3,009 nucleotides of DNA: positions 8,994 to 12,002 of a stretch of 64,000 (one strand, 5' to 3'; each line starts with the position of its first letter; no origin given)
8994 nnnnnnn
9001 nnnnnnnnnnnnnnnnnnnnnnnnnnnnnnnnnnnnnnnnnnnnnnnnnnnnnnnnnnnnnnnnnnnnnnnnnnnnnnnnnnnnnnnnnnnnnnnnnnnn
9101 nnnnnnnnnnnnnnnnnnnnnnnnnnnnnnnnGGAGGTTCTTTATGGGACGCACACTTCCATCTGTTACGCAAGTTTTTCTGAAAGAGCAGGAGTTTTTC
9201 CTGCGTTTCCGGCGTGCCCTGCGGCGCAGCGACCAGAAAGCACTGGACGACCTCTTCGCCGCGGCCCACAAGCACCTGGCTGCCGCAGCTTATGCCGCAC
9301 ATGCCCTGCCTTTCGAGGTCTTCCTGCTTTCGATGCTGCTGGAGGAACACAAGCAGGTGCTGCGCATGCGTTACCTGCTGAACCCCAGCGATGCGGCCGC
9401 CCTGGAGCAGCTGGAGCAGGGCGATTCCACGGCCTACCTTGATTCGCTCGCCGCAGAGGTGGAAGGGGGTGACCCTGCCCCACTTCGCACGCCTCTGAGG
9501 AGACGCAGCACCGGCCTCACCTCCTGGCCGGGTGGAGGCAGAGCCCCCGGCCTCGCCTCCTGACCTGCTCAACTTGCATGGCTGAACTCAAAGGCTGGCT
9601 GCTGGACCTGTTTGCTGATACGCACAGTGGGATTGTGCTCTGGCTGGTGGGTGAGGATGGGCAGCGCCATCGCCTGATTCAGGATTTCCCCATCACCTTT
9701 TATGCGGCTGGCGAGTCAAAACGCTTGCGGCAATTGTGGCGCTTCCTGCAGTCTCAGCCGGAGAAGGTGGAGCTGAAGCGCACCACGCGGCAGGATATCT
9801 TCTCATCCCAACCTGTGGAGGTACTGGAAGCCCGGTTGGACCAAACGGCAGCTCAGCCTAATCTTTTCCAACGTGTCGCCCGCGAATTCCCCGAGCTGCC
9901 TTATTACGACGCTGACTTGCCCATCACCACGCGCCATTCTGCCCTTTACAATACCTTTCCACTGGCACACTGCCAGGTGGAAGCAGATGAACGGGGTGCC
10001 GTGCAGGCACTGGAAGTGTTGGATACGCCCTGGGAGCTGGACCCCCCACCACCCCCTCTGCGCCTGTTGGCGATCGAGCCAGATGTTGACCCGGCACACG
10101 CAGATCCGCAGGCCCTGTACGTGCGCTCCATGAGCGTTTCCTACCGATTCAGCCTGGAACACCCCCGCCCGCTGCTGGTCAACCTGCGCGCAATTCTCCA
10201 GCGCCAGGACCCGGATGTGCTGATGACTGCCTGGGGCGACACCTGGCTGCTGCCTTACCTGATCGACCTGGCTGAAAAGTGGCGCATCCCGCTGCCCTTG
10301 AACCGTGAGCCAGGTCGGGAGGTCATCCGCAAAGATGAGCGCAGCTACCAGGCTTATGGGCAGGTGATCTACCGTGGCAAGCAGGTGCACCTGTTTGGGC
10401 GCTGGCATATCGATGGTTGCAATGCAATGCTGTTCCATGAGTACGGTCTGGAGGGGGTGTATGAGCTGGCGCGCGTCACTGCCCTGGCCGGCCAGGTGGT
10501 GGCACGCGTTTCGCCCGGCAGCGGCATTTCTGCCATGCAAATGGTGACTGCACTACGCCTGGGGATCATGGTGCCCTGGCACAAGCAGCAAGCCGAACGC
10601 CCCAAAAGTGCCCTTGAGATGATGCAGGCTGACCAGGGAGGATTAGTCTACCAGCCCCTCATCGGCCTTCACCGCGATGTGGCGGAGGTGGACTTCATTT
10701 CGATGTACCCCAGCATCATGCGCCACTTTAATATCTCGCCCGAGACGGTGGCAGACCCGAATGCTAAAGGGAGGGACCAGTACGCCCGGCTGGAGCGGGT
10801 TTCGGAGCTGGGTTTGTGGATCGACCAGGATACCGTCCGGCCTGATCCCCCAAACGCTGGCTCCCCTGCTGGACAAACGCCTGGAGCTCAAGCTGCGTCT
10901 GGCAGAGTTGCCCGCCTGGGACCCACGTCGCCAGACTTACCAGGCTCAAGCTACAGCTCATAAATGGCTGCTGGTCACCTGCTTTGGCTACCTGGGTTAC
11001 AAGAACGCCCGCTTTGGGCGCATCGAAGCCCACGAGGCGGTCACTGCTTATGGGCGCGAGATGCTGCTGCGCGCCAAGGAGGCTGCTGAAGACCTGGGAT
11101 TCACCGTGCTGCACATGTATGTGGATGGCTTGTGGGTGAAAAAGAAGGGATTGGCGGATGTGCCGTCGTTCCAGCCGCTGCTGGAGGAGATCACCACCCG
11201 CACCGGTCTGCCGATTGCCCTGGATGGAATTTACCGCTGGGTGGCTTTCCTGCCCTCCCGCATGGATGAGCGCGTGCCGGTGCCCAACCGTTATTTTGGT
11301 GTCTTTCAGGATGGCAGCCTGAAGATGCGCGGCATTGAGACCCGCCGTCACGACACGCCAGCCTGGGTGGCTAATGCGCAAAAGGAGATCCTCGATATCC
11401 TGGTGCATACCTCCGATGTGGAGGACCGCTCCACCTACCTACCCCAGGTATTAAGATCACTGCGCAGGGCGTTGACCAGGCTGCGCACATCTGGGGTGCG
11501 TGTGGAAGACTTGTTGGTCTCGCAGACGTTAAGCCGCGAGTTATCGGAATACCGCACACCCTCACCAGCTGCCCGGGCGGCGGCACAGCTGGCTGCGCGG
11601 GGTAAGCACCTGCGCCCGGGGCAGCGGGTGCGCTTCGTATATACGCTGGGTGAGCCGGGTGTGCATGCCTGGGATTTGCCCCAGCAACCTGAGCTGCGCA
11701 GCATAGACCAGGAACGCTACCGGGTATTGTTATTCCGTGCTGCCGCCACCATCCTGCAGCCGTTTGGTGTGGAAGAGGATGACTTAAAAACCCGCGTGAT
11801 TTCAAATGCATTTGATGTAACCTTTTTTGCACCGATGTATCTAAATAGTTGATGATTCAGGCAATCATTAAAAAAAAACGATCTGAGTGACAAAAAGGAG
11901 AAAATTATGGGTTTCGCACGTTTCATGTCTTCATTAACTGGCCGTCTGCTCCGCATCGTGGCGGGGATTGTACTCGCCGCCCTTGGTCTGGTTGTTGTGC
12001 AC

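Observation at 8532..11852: LexA-box-controlled three-gene cassette: P-loop-less RecA-fold (ImuA-like) protein, small helical protein and degenerate B-family polymerase, a possible PolB-based SOS mutasome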

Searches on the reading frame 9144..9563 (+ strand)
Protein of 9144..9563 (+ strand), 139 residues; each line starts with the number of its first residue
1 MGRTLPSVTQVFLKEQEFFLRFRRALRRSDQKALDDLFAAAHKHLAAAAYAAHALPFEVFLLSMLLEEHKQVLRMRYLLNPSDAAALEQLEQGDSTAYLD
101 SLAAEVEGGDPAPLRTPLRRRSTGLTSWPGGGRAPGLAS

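Call 4: search_protein_families(library=pfam, proteins=[window:9144-9563:+], max_evalue=1)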
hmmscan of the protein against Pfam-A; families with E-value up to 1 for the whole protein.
window:9144-9563:+ (139 aa): 0 families

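Call 6: search_protein_families(library=ncbifam, proteins=[window:9144-9563:+], max_evalue=1)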
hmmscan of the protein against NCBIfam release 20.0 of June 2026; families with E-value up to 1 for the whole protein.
window:9144-9563:+ (139 aa): 2 families
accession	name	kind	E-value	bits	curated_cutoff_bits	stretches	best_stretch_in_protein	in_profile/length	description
TIGR04032.1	toxin_SdpC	subfamily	0.07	13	99.2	0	12-51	57-96/172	sporulation delaying protein family toxin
NF004207.0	PRK05657.1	equivalog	0.11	11.8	394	1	24-91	224-292/329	RNA polymerase sigma factor RpoS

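Call 7: search_protein_families(library=padloc, proteins=[window:9144-9563:+], max_evalue=1)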
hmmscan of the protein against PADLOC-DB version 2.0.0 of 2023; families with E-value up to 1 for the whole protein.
window:9144-9563:+ (139 aa): 0 families

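Call 55: find_homologous_proteins(query=A2, max_evalue=0.001)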
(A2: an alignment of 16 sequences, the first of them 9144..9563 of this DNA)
Query A2 (16 sequences) (139 aa, profile of the alignment): 5914 proteins with E <= 0.001 among 8000 candidates; the best 120 are listed.
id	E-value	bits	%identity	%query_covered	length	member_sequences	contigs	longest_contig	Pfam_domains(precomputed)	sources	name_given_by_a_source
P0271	1.1e-42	162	85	94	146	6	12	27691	PF26485.1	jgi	jgi:hypothetical protein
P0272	1.1e-42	162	99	82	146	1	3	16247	PF26485.1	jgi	jgi:hypothetical protein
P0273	1.2e-42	162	96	84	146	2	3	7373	PF26485.1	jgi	jgi:hypothetical protein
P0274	1.4e-42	162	88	82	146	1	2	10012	PF26485.1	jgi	jgi:hypothetical protein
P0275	2.2e-42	161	96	84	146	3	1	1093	PF26485.1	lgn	-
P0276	2.4e-42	161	88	94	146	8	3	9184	PF26485.1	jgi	jgi:hypothetical protein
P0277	2.7e-42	161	100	100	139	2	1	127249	PF26485.1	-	-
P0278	2.8e-42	161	82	98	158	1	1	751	PF26485.1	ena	-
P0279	2.8e-42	161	82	89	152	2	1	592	PF26485.1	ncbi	-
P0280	2.9e-42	161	77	98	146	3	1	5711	PF26485.1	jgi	jgi:hypothetical protein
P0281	3.0e-42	161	84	94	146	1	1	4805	PF26485.1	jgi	jgi:hypothetical protein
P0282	3.4e-42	161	90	84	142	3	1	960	PF26485.1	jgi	jgi:hypothetical protein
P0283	3.5e-42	161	80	99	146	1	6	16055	PF26485.1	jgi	jgi:hypothetical protein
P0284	3.6e-42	160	89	78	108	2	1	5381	PF26485.1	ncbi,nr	ncbi:MAG TPA: hypothetical protein VLD65_04335, partial [Anaerolineales bacterium]|nr:hypothetical p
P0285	3.6e-42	160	91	82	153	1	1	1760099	PF26485.1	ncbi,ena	-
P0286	3.7e-42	160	90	84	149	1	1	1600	PF26485.1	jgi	jgi:hypothetical protein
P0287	3.7e-42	160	90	83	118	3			PF26485.1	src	-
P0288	3.7e-42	160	89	83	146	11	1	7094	PF26485.1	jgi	jgi:hypothetical protein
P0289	3.9e-42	160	91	82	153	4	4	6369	PF26485.1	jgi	jgi:hypothetical protein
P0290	4.2e-42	160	88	78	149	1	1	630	PF26485.1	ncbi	-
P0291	4.3e-42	160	78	99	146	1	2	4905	PF26485.1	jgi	jgi:hypothetical protein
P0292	5.0e-42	160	91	84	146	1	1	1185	PF26485.1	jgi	jgi:hypothetical protein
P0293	5.0e-42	160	81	96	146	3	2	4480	PF26485.1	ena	-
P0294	5.2e-42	160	81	100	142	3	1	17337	PF26485.1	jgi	-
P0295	5.3e-42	160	80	99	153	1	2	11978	PF26485.1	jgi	jgi:hypothetical protein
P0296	5.3e-42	160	95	84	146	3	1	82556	PF26485.1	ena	-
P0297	5.6e-42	160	88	83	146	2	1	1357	PF26485.1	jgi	-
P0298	5.9e-42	160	82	96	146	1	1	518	PF26485.1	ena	-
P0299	6.0e-42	160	91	84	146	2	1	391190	PF26485.1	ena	-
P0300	6.0e-42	160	81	96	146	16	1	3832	PF26485.1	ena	-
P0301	6.2e-42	160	84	93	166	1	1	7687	PF26485.1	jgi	jgi:hypothetical protein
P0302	6.3e-42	160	85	94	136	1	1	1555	PF26485.1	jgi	jgi:hypothetical protein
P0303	6.4e-42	160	91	84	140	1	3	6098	PF26485.1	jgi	jgi:hypothetical protein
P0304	6.4e-42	160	75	100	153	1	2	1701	PF26485.1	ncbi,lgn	-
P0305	6.7e-42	160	89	82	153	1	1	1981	PF26485.1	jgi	jgi:hypothetical protein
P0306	6.8e-42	160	94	73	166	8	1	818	PF26485.1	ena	-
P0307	6.9e-42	160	87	84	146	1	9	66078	PF26485.1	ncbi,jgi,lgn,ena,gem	-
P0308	7.0e-42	160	85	83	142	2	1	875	PF26485.1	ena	-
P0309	7.0e-42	160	78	100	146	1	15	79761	PF26485.1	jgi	jgi:hypothetical protein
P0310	7.1e-42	160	92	80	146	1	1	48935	PF26485.1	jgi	jgi:hypothetical protein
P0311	7.2e-42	160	91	84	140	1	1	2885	PF26485.1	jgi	jgi:hypothetical protein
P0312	7.2e-42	160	89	83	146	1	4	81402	PF26485.1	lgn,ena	-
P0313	7.4e-42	159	87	84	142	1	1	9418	PF26485.1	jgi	jgi:hypothetical protein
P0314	7.8e-42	159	85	84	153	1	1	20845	PF26485.1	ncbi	-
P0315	8.0e-42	159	78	99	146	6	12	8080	PF26485.1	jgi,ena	jgi:hypothetical protein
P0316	8.1e-42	159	83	82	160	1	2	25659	PF26485.1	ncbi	-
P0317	8.6e-42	159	89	78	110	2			PF26485.1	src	-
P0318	8.9e-42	159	87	84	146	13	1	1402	PF26485.1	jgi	-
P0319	9.1e-42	159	83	94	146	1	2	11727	PF26485.1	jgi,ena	-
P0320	9.4e-42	159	79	94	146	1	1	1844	PF26485.1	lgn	-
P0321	9.6e-42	159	88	84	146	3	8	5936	PF26485.1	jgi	jgi:hypothetical protein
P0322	9.8e-42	159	85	84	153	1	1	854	PF26485.1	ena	-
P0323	9.9e-42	159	88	94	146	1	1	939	PF26485.1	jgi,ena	-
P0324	1.0e-41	159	89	84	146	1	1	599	PF26485.1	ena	-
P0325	1.0e-41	159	93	81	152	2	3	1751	PF26485.1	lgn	-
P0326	1.0e-41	159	86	81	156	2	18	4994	PF26485.1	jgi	jgi:hypothetical protein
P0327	1.0e-41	159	88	78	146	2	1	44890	PF26485.1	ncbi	ncbi:MAG: hypothetical protein WAV05_08445 [Anaerolineales bacterium]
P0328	1.1e-41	159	86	81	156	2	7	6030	PF26485.1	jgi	jgi:hypothetical protein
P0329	1.1e-41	159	88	83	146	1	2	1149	PF26485.1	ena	-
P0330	1.1e-41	159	80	98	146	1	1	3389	PF26485.1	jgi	jgi:hypothetical protein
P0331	1.1e-41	159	94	75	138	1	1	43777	PF26485.1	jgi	jgi:hypothetical protein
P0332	1.2e-41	159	89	82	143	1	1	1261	PF26485.1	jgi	jgi:hypothetical protein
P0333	1.2e-41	159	93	77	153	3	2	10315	PF26485.1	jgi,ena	-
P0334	1.2e-41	159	84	84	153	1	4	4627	PF26485.1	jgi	jgi:hypothetical protein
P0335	1.2e-41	159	74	98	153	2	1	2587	PF26485.1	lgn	-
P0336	1.2e-41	159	86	82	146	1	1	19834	PF26485.1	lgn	-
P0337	1.2e-41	159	84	84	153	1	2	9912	PF26485.1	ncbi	-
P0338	1.3e-41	159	86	84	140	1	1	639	PF26485.1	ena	-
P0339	1.3e-41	159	88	84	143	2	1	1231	PF26485.1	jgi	jgi:hypothetical protein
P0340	1.3e-41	159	88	83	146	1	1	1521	PF26485.1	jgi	-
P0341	1.4e-41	159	90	84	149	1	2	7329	PF26485.1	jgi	jgi:hypothetical protein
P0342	1.4e-41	159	86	85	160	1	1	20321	PF26485.1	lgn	-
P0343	1.4e-41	159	87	82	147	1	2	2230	PF26485.1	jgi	jgi:hypothetical protein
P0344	1.5e-41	159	82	93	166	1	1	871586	PF26485.1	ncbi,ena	-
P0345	1.5e-41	159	90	84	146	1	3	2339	PF26485.1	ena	-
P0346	1.5e-41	159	79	94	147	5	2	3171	PF26485.1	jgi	jgi:hypothetical protein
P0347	1.5e-41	159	89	84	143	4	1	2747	PF26485.1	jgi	-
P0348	1.5e-41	159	89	84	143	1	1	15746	PF26485.1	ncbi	-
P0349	1.5e-41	159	75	100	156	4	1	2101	PF26485.1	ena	-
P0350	1.5e-41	159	89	84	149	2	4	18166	PF26485.1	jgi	jgi:hypothetical protein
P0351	1.5e-41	158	76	98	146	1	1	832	PF26485.1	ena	-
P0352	1.5e-41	158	76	99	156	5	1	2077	PF26485.1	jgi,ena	-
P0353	1.6e-41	158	85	84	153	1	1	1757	PF26485.1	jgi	jgi:hypothetical protein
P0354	1.6e-41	158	84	86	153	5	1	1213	PF26485.1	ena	-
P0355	1.6e-41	158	83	89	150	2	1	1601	PF26485.1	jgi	-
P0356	1.6e-41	158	90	84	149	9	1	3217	PF26485.1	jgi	jgi:hypothetical protein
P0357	1.7e-41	158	80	97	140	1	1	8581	PF26485.1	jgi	jgi:hypothetical protein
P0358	1.7e-41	158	79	94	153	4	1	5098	PF26485.1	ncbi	ncbi:MAG TPA: hypothetical protein VF831_01100 [Anaerolineales bacterium]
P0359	1.7e-41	158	76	93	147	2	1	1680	PF26485.1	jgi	jgi:hypothetical protein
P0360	1.7e-41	158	81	89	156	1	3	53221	PF26485.1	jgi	jgi:hypothetical protein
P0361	1.7e-41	158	79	93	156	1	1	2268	PF26485.1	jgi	jgi:hypothetical protein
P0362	1.8e-41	158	86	81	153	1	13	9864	PF26485.1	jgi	jgi:hypothetical protein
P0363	1.9e-41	158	85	84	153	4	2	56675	PF26485.1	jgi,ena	-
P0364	1.9e-41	158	91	84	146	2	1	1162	PF26485.1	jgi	-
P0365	2.0e-41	158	88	83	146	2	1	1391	PF26485.1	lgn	-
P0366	2.0e-41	158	92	77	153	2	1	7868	PF26485.1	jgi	jgi:hypothetical protein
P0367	2.0e-41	158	86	78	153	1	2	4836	PF26485.1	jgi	jgi:hypothetical protein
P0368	2.0e-41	158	75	98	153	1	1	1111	PF26485.1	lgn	-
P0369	2.0e-41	158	74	97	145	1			PF26485.1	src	-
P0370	2.1e-41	158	82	81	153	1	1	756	PF26485.1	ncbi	-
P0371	2.2e-41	158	90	79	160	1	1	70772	PF26485.1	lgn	-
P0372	2.2e-41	158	85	84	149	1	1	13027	PF26485.1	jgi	jgi:hypothetical protein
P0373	2.2e-41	158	87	84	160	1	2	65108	PF26485.1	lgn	-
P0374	2.3e-41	158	80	84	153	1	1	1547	PF26485.1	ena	-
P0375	2.3e-41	158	89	81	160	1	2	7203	PF26485.1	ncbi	-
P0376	2.3e-41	158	83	84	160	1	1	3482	PF26485.1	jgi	jgi:hypothetical protein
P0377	2.3e-41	158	85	84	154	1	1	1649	PF26485.1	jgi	jgi:hypothetical protein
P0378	2.4e-41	158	87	77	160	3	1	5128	PF26485.1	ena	-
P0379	2.4e-41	158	89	82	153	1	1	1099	PF26485.1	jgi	jgi:hypothetical protein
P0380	2.5e-41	158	77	97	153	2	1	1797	PF26485.1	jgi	jgi:hypothetical protein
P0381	2.6e-41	158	90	74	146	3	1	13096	PF26485.1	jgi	jgi:hypothetical protein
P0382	2.6e-41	158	87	84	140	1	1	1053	PF26485.1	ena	-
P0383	2.7e-41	158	89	77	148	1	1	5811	PF26485.1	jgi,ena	-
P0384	2.7e-41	158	81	98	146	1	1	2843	PF26485.1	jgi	jgi:hypothetical protein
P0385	2.8e-41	158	88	78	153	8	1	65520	PF26485.1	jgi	jgi:hypothetical protein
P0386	2.8e-41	158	89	84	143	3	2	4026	PF26485.1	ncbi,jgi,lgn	jgi:hypothetical protein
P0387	2.8e-41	158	89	78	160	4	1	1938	PF26485.1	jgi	jgi:hypothetical protein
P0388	3.0e-41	158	84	84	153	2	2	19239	PF26485.1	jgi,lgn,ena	-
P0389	3.0e-41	158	87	77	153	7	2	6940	PF26485.1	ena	-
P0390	3.2e-41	157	77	97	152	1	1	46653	PF26485.1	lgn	-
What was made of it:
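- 9144..9585 (+): PPB2 (partner of PolB2): small helical protein with an N-terminal MGRT arm. As read, the ORF stops at 9563 because of an extra base near 9495. The repaired gene ends at TGA 9583-9585, overlapping the polymerase ATG. Homologues carry a precomputed PF26485 hit (call 55).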

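Call 57: search_protein_families(library=pfam, proteins=[P0271], max_evalue=10)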
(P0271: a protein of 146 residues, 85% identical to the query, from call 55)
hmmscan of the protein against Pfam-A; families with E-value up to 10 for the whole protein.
P0271 (146 aa): 1 family
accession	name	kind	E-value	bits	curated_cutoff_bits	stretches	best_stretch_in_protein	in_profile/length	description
PF03338.20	Pox_J1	-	0.0032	17.8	27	2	10-40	9-37/145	Poxvirus J1 protein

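Call 64: predict_structure(alignment_id=A3)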
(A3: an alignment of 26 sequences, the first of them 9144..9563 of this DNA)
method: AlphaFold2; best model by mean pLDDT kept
length: 139 residues; sequences in the alignment: 26
mean_pLDDT: 54.6   pTM: 0.25
mean pLDDT of the five models: 54.6, 52.2, 47.6, 47.5, 46.5
residues with pLDDT >= 90: 0; 70-90: 9; 50-70: 93; < 50: 37
segments of 3 or more residues with pLDDT < 50: 108-139
pLDDT, mean of each block of 10 residues (from residue 1): 55 67 63 67 58 55 68 60 59 57 51 34 32 36
secondary structure, 60 per line:
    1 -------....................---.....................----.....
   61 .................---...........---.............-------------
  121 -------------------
elements in order: H8-27 H31-51 H56-77 H81-91 H95-107
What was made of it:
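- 9144..9585 (+): Three long helices (8-27, 31-51, 56-77) appear in a low-confidence model (call 64).
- On PolB2 mutasome operon (iRadA-PPB2-PolB2): Three helices are predicted, but the 3D model is of low confidence (call 64).
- The PPB2 3D model is low confidence (pLDDT 54.6, call 64).
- Tried and rejected: The PPB2 structure prediction from a shallow alignment was of low confidence, so I ran no fold search on it (call 64).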

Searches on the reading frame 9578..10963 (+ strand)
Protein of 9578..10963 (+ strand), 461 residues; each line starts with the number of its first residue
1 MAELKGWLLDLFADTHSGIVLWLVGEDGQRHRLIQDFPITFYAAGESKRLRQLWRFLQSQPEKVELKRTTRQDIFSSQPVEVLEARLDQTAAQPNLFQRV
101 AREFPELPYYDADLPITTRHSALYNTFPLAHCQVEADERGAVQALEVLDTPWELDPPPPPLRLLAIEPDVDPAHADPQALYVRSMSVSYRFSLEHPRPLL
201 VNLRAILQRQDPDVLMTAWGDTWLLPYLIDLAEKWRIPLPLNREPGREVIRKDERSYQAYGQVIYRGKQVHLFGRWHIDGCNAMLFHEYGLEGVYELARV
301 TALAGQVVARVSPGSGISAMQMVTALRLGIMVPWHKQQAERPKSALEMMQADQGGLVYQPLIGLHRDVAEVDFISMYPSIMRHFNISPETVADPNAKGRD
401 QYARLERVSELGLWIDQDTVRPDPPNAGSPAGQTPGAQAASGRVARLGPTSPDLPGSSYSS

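Call 4: search_protein_families(library=pfam, proteins=[window:9578-10963:+], max_evalue=1)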
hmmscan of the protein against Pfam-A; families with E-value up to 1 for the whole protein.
window:9578-10963:+ (461 aa): 1 family
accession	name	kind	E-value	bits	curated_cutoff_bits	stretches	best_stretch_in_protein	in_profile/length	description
PF00136.26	DNA_pol_B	-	4.7e-08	32.7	23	1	343-397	41-89/453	DNA polymerase family B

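Call 6: search_protein_families(library=ncbifam, proteins=[window:9578-10963:+], max_evalue=1)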
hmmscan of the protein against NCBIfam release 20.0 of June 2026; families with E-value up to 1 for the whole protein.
window:9578-10963:+ (461 aa): 9 families
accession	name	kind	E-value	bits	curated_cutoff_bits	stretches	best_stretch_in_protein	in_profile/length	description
NF004416.0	PRK05761.1-2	equivalog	7.9e-50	169.9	516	1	7-396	2-362/665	type B DNA-directed DNA polymerase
NF004418.0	PRK05761.1-4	subfamily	4.5e-34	117.7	692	1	183-400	154-371/717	type B DNA-directed DNA polymerase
NF004421.0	PRK05762.1-2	equivalog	9.2e-10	37.4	570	1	339-393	398-452/795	DNA polymerase II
NF004417.0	PRK05761.1-3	equivalog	1.6e-08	33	780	1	352-416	485-544/858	DNA-directed DNA polymerase I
NF004419.0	PRK05761.1-5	equivalog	1.7e-07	29.6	1285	1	349-398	549-598/932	DNA-directed DNA polymerase I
NF004422.0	PRK05762.1-4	equivalog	2.1e-07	29.7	1103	1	331-396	382-447/789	DNA polymerase II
TIGR00592.1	pol2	superfamily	3.1e-06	25.5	239.95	1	352-400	800-847/1176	DNA polymerase (pol2)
NF004420.0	PRK05762.1-1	equivalog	6.2e-06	25.1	1435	2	350-397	397-444/783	DNA polymerase II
NF004415.0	PRK05761.1-1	equivalog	1.5e-05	23.1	1289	1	350-393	492-535/883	DNA-directed DNA polymerase I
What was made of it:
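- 9578..10834 (+): PolB2, N-terminal part: decayed exonuclease domain and polymerase motif A (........). Pfam and NCBIfam type-B polymerase hits (calls 4, 6).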

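Call 7: search_protein_families(library=padloc, proteins=[window:9578-10963:+], max_evalue=1)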
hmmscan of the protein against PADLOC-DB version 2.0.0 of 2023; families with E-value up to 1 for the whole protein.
window:9578-10963:+ (461 aa): 1 family
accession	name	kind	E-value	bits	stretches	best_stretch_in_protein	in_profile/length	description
PDLC03707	HEase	-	0.018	10.1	1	188-252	179-243/1671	homing endonuclease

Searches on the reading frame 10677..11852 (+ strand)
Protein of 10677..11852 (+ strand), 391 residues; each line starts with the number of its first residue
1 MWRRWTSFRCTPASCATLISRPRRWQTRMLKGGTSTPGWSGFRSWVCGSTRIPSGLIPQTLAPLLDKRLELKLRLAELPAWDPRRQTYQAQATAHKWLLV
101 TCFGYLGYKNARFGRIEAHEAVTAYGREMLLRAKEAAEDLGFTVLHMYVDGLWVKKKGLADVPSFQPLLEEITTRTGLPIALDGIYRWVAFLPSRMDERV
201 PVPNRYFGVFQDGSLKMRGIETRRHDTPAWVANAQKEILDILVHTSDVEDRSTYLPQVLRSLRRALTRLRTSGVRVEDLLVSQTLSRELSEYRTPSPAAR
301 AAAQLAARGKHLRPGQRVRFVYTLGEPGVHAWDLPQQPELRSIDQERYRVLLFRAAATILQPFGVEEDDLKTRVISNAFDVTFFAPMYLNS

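Call 4: search_protein_families(library=pfam, proteins=[window:10677-11852:+], max_evalue=1)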
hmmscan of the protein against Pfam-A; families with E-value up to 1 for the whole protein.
window:10677-11852:+ (391 aa): 2 families
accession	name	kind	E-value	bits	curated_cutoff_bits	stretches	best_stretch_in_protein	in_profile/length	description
PF00136.26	DNA_pol_B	-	2.8e-22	79.6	23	2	205-341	282-426/453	DNA polymerase family B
PF13875.12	DUF4202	-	0.14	12.4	35.1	1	276-332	26-79/183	Domain of unknown function (DUF4202)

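Call 6: search_protein_families(library=ncbifam, proteins=[window:10677-11852:+], max_evalue=1)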
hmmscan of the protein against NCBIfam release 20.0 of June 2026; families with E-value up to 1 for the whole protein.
window:10677-11852:+ (391 aa): 9 families
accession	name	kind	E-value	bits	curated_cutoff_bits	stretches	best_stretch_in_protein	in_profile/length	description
NF004416.0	PRK05761.1-2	equivalog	2.4e-61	208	516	1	55-366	364-652/665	type B DNA-directed DNA polymerase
NF004418.0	PRK05761.1-4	subfamily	1.9e-55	188.4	692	1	55-374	385-704/717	type B DNA-directed DNA polymerase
NF004417.0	PRK05761.1-3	equivalog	1.2e-33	116.2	780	1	44-372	541-853/858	DNA-directed DNA polymerase I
NF004419.0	PRK05761.1-5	equivalog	3.5e-24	84.8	1285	1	85-371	648-921/932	DNA-directed DNA polymerase I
NF004415.0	PRK05761.1-1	equivalog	3.1e-22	78.3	1289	1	84-379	591-874/883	DNA-directed DNA polymerase I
TIGR00592.1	pol2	superfamily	3.4e-17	61.8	239.95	1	52-330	857-1137/1176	DNA polymerase (pol2)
NF004421.0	PRK05762.1-2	equivalog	5.4e-10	38.2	570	1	85-325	493-747/795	DNA polymerase II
NF004422.0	PRK05762.1-4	equivalog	0.0012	17.3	1103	1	84-306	485-715/789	DNA polymerase II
NF004420.0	PRK05762.1-1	equivalog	0.0086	14.7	1435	0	204-322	615-732/783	DNA polymerase II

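Call 7: search_protein_families(library=padloc, proteins=[window:10677-11852:+], max_evalue=1)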
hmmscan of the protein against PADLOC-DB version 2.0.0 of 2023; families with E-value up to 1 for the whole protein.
window:10677-11852:+ (391 aa): 1 family
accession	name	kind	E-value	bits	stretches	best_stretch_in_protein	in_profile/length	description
PDLC03707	HEase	-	5.5e-18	61.5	1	102-372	1390-1654/1671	homing endonuclease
